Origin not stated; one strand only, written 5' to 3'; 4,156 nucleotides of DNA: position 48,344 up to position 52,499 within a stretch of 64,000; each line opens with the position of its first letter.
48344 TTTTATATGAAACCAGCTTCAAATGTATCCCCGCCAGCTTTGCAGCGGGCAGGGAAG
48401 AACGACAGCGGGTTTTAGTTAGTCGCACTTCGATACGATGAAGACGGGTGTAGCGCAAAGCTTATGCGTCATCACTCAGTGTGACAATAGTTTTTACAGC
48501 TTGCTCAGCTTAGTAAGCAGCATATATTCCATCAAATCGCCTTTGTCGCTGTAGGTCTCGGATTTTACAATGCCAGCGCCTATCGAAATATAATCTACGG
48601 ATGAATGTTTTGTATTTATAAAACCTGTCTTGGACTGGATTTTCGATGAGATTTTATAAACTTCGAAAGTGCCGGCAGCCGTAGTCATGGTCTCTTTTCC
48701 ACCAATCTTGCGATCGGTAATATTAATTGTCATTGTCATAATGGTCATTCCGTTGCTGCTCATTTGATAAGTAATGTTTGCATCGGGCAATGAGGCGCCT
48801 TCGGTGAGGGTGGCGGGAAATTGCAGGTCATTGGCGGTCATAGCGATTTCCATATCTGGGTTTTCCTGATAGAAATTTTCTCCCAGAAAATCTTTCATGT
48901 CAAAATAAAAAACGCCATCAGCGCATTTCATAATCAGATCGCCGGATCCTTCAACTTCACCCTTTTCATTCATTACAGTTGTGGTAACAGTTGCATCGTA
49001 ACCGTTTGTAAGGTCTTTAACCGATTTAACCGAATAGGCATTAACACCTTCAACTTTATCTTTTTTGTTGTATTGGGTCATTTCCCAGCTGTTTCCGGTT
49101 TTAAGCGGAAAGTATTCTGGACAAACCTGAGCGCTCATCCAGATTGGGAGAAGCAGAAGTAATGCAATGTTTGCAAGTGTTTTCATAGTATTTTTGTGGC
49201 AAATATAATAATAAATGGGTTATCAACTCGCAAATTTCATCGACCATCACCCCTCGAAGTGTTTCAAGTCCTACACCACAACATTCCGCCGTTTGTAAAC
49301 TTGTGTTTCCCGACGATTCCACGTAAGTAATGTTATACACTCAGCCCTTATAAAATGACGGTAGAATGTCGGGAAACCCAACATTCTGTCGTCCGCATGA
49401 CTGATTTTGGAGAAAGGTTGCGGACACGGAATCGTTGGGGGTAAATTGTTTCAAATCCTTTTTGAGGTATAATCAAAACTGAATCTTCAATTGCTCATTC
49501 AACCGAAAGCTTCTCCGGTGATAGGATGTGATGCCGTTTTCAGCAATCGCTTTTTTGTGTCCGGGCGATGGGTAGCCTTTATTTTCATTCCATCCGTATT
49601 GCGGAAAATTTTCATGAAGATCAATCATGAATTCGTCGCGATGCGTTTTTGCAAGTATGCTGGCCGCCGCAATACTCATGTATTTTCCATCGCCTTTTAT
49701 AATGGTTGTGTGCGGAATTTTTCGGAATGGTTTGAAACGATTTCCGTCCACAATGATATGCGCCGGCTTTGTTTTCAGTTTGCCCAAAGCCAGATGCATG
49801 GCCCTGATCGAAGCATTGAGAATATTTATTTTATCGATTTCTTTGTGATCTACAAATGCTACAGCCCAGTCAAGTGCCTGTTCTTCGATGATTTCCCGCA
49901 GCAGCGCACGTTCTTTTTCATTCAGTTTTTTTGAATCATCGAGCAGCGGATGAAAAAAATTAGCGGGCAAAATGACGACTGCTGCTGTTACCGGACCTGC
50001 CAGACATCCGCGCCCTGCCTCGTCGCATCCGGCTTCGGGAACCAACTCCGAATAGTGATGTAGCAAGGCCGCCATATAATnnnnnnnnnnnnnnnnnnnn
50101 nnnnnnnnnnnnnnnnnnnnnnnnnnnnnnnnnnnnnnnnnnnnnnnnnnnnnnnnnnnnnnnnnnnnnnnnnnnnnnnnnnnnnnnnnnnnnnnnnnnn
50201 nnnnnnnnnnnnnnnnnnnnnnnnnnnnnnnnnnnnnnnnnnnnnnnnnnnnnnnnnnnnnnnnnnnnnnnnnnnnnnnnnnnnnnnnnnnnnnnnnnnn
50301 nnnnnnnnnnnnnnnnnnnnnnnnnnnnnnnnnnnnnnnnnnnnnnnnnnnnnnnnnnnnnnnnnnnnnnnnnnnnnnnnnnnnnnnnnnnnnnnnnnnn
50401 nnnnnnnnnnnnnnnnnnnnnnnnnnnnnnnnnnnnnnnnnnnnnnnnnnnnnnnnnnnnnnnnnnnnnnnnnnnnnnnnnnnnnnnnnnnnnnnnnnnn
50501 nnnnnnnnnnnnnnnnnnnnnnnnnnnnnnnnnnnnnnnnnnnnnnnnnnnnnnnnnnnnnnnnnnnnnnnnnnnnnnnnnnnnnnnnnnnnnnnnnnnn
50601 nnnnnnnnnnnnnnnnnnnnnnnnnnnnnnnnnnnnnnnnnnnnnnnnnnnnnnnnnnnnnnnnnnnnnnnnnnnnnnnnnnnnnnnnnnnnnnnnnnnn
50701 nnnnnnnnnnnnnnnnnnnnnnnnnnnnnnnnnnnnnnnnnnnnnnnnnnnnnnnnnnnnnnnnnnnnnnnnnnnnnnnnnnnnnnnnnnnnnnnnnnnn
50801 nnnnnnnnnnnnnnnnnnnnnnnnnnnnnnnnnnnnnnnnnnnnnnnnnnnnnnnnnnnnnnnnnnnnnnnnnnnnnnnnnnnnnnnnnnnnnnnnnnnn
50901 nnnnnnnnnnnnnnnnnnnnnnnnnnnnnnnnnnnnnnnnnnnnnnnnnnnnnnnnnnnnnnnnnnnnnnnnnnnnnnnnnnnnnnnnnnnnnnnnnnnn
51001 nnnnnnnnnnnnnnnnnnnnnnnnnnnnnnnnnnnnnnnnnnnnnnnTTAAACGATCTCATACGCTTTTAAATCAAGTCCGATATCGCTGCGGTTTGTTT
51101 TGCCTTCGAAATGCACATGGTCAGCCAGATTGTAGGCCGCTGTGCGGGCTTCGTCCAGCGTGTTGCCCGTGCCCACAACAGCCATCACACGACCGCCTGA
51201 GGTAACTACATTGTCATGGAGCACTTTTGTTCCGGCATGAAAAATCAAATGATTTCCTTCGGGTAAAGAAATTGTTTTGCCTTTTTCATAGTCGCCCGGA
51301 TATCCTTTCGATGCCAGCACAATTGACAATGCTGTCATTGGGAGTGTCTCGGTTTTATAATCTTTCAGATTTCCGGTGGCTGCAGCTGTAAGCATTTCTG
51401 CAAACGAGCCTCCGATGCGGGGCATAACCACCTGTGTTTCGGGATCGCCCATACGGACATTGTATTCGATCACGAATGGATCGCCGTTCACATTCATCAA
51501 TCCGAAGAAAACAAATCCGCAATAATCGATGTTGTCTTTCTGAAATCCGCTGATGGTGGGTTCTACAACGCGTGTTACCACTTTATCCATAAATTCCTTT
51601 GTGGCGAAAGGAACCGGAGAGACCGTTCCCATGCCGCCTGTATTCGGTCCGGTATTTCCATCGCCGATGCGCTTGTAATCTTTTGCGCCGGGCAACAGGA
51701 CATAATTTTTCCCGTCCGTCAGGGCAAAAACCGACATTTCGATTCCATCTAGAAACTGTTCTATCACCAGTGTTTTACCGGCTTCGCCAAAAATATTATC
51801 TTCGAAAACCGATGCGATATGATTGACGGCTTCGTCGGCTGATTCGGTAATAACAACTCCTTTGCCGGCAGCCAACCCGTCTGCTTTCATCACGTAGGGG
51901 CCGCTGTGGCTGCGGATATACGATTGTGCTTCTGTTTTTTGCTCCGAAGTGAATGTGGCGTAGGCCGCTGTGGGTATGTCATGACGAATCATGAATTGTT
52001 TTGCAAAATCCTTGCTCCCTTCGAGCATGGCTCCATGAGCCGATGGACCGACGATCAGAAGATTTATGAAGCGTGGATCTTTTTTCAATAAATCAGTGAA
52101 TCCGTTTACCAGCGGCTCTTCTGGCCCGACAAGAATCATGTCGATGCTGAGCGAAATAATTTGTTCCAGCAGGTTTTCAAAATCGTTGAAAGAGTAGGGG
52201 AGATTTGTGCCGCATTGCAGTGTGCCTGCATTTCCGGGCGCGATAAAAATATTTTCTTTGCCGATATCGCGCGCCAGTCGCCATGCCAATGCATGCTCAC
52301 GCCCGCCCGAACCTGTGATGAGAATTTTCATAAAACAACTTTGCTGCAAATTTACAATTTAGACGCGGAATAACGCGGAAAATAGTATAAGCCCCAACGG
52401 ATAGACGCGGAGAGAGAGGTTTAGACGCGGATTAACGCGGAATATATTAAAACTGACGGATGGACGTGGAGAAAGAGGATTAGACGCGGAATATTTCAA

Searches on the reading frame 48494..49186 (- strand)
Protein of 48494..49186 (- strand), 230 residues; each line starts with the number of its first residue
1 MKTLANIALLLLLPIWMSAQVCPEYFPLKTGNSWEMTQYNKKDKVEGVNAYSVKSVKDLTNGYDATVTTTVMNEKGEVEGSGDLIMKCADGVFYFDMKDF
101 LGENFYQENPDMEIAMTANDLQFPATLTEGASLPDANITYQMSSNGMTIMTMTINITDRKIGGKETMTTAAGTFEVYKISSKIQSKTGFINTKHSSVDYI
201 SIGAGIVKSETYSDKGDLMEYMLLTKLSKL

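Call 57: search_protein_families(library=pfam, proteins=[window:48494-49186:-], max_evalue=0.00001)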
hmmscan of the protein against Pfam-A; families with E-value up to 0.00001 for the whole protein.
window:48494-49186:- (230 aa): 1 family
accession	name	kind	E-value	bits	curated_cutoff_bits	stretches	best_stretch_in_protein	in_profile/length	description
PF21347.3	DUF3108_like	-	7.1e-49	166.8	27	1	29-224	1-199/199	DUF3108-like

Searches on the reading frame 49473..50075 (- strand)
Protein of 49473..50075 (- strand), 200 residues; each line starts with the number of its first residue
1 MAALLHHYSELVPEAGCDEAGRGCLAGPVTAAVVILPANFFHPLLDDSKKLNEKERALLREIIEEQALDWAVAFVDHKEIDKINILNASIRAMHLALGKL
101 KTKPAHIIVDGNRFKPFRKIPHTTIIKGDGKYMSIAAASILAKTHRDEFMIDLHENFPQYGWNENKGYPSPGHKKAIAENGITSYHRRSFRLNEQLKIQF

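Call 57: search_protein_families(library=pfam, proteins=[window:49473-50075:-], max_evalue=0.00001)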
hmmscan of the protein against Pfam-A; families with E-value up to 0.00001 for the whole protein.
window:49473-50075:- (200 aa): 1 family
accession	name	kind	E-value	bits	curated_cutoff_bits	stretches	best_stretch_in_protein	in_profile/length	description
PF01351.25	RNase_HII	-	6.9e-42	144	25.8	1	15-191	1-197/199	Ribonuclease HII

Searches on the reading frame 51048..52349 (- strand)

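Call 10: search_protein_families(library=pfam, proteins=[window:51048-52349:-])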
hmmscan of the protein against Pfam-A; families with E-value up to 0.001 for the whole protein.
window:51048-52349:- (433 aa): 4 families
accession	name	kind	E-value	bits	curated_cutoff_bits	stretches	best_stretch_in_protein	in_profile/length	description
PF01071.24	GARS_A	-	2.9e-71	239.8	27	1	111-305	1-194/194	Phosphoribosylglycinamide synthetase, ATP-grasp (A) domain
PF02843.22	GARS_C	-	3e-28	98.4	34.8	1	340-425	1-91/92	Phosphoribosylglycinamide synthetase, C domain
PF02844.21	GARS_N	-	7.5e-27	94.4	29.5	1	7-110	1-100/100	Phosphoribosylglycinamide synthetase, N domain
PF02655.19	ATP-grasp_3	-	0.00016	22.3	23.2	1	143-300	25-157/160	ATP-grasp domain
